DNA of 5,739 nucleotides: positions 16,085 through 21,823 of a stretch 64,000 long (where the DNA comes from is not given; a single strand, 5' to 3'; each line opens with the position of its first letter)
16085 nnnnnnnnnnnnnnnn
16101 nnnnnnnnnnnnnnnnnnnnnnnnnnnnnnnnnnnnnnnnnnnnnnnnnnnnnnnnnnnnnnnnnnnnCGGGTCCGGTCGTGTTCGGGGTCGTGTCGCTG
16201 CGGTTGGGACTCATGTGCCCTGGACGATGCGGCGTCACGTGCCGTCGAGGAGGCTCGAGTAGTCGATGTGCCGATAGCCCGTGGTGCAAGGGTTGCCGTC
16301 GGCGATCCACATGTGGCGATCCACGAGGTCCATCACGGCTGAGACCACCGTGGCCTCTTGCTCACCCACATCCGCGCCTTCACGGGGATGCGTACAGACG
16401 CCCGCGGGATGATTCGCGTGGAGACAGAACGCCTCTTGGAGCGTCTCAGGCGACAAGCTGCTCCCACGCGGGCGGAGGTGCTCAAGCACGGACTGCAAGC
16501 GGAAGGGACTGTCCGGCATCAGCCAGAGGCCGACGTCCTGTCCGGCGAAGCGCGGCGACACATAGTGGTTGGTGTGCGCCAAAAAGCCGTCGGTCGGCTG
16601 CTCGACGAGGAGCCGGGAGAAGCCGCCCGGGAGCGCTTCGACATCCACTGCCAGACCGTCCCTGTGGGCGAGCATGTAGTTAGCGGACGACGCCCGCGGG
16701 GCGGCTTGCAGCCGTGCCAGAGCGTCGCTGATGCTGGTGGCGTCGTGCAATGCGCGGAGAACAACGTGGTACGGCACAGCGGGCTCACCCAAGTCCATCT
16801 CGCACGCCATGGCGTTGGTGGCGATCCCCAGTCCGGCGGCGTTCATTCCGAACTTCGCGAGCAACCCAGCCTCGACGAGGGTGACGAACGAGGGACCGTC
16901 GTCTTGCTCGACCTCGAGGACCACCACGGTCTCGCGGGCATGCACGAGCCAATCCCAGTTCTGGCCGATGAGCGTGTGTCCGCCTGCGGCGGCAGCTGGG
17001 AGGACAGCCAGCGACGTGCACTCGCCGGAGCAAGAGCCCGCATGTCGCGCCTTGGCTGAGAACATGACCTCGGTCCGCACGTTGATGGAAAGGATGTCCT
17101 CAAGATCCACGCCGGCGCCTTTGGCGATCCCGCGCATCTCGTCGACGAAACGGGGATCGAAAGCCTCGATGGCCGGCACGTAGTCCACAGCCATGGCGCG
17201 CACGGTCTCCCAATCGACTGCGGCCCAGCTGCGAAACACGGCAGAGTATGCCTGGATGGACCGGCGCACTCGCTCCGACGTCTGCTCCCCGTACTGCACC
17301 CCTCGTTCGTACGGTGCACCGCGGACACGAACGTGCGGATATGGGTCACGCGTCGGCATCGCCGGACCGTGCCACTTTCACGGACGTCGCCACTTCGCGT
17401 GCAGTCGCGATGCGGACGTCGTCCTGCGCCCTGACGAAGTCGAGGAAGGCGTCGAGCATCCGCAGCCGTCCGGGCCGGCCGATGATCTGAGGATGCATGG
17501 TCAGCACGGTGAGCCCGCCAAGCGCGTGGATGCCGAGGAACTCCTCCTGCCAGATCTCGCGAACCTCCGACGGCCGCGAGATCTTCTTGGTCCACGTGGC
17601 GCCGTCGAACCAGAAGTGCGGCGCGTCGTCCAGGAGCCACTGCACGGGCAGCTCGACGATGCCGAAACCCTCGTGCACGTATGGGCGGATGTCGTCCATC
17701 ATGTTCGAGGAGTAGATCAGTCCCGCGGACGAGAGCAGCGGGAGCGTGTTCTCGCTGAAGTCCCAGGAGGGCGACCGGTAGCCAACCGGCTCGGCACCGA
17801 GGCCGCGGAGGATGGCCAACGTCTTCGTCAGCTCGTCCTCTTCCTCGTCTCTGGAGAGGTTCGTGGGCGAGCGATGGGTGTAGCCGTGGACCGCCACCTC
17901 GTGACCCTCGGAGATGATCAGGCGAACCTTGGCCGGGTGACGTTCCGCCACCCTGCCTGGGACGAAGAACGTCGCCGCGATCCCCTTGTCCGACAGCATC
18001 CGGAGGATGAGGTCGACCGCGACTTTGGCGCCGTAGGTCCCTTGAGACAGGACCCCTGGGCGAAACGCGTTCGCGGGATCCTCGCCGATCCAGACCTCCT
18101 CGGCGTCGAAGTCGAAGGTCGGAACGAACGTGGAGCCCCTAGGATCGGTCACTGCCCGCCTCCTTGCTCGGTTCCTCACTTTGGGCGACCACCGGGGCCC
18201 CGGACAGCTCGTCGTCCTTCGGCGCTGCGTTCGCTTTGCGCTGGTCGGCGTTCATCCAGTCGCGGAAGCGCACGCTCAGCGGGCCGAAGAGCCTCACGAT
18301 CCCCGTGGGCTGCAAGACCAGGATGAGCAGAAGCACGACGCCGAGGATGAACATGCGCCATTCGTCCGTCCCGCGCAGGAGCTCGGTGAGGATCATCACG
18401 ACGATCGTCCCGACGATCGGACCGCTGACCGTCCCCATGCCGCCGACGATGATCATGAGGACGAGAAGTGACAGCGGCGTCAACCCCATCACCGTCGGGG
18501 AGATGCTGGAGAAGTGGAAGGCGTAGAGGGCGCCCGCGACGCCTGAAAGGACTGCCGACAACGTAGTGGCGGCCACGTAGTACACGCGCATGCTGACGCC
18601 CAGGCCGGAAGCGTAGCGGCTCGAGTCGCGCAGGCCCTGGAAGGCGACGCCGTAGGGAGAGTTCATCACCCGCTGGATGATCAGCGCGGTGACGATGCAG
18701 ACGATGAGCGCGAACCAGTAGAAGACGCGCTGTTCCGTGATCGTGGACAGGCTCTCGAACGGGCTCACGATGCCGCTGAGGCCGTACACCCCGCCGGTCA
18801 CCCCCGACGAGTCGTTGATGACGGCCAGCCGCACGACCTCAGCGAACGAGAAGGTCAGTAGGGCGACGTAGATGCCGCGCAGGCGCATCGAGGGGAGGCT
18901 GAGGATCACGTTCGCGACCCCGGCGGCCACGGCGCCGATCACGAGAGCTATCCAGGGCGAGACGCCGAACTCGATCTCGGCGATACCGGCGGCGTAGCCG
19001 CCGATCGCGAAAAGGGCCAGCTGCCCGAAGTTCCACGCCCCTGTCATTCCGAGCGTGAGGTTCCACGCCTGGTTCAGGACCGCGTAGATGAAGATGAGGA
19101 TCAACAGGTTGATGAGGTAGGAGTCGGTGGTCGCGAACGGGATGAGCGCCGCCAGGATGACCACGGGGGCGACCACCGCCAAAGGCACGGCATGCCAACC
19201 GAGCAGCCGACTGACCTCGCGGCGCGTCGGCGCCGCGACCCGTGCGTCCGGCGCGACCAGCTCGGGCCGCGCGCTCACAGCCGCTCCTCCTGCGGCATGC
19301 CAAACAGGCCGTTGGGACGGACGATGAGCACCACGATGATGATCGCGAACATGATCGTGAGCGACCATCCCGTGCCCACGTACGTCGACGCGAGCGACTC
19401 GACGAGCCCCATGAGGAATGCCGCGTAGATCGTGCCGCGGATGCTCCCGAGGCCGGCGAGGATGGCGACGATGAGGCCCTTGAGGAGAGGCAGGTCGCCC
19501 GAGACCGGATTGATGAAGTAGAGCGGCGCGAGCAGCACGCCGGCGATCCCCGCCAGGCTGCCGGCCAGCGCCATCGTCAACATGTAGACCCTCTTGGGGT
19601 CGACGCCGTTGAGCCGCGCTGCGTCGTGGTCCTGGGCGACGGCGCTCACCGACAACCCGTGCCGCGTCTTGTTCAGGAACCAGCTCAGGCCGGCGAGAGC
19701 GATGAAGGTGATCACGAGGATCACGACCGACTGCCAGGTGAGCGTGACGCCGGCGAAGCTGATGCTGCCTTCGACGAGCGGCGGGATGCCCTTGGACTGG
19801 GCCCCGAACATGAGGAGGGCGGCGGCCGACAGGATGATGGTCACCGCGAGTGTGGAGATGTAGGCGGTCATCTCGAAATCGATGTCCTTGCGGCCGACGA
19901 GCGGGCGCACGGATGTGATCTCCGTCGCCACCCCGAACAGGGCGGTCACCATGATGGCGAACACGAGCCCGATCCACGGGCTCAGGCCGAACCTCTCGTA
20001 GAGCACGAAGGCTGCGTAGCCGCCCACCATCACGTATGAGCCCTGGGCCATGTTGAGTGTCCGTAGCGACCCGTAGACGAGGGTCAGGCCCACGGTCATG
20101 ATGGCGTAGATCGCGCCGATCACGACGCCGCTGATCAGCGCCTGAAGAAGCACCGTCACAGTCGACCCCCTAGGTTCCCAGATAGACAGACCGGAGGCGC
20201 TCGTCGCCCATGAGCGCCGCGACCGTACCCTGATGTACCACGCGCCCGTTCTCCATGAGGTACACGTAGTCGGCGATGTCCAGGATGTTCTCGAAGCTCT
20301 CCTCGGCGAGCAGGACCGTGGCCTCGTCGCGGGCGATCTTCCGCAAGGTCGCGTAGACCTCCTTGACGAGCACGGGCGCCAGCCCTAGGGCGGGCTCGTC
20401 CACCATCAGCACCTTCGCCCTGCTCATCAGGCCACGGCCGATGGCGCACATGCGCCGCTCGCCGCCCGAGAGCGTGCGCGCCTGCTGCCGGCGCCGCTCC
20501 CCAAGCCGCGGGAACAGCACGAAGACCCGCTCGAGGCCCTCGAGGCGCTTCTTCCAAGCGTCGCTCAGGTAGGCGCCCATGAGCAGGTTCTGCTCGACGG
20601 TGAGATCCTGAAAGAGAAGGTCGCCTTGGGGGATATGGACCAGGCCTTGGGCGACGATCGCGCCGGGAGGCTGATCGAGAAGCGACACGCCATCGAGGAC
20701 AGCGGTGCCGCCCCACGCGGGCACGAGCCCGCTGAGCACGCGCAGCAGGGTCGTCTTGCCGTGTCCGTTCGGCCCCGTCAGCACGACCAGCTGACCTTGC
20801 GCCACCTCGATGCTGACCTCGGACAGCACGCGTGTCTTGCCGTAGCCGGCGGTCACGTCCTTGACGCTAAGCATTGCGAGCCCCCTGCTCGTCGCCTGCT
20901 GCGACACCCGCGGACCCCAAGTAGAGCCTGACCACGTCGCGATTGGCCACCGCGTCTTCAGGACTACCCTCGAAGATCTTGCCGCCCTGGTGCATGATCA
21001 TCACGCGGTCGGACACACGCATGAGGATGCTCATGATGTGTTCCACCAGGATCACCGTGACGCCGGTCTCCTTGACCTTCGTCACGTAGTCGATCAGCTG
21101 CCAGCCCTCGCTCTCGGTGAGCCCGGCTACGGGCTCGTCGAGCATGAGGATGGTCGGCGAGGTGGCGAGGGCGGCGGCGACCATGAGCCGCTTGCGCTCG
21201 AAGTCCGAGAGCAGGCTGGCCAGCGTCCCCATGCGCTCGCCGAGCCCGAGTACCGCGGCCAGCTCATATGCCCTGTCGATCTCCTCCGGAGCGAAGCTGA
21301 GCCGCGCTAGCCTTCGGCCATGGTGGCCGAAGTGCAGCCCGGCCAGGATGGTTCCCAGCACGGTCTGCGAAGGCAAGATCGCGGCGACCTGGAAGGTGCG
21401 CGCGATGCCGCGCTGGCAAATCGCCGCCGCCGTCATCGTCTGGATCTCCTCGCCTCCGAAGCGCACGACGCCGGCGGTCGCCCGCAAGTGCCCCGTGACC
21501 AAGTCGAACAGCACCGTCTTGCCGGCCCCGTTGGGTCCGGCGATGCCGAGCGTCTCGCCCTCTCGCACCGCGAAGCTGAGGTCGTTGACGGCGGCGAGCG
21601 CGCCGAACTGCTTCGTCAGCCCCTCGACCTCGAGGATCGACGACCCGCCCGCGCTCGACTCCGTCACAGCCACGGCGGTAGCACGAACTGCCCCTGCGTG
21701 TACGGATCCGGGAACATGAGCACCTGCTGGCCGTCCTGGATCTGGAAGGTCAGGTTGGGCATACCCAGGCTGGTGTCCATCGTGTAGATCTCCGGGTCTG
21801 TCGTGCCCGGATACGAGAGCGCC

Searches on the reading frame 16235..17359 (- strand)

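Call 21: search_protein_families(library=pfam, proteins=[window:16235-17359:-], max_evalue=0.001)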
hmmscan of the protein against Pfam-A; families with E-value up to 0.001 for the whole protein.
window:16235-17359:- (374 aa): 1 family
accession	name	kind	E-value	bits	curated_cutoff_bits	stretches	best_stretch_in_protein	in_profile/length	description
PF03417.21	AAT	-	1.2e-23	84.4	23.2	1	127-357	5-223/225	Acyl-coenzyme A:6-aminopenicillanic acid acyl-transferase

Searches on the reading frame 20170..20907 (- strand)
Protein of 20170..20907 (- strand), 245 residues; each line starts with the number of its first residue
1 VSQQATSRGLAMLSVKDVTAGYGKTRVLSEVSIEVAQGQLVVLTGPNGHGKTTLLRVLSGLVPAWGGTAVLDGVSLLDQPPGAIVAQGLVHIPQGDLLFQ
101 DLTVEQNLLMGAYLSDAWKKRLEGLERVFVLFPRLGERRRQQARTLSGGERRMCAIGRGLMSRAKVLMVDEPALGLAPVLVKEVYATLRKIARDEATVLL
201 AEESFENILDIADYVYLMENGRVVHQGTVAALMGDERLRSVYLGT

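Call 21: search_protein_families(library=pfam, proteins=[window:20170-20907:-], max_evalue=0.001)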
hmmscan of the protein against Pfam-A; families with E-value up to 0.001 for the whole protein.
window:20170-20907:- (245 aa): 4 families
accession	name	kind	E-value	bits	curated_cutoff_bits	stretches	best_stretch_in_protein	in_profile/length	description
PF00005.33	ABC_tran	-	2e-24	87.2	25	1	28-173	1-136/137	ABC transporter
PF13304.12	AAA_21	-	8.2e-09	36.4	27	0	40-62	1-26/304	AAA domain, putative AbiEii toxin, Type IV TA system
PF13401.12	AAA_22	-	0.00077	20.2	27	0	38-104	5-33/130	AAA domain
PF05729.18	NACHT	-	0.00098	19.4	26.7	0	40-59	2-21/167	NACHT domain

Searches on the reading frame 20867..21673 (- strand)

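Call 21: search_protein_families(library=pfam, proteins=[window:20867-21673:-], max_evalue=0.001)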
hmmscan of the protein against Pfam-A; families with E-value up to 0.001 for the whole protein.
window:20867-21673:- (268 aa): 2 families
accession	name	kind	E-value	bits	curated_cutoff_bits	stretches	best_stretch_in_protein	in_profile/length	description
PF00005.33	ABC_tran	-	1e-23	84.9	25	1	29-183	1-137/137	ABC transporter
PF12399.14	BCA_ABC_TP_C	-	0.00026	20.9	25.5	1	232-255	2-25/27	Branched-chain amino acid ATP-binding cassette transporter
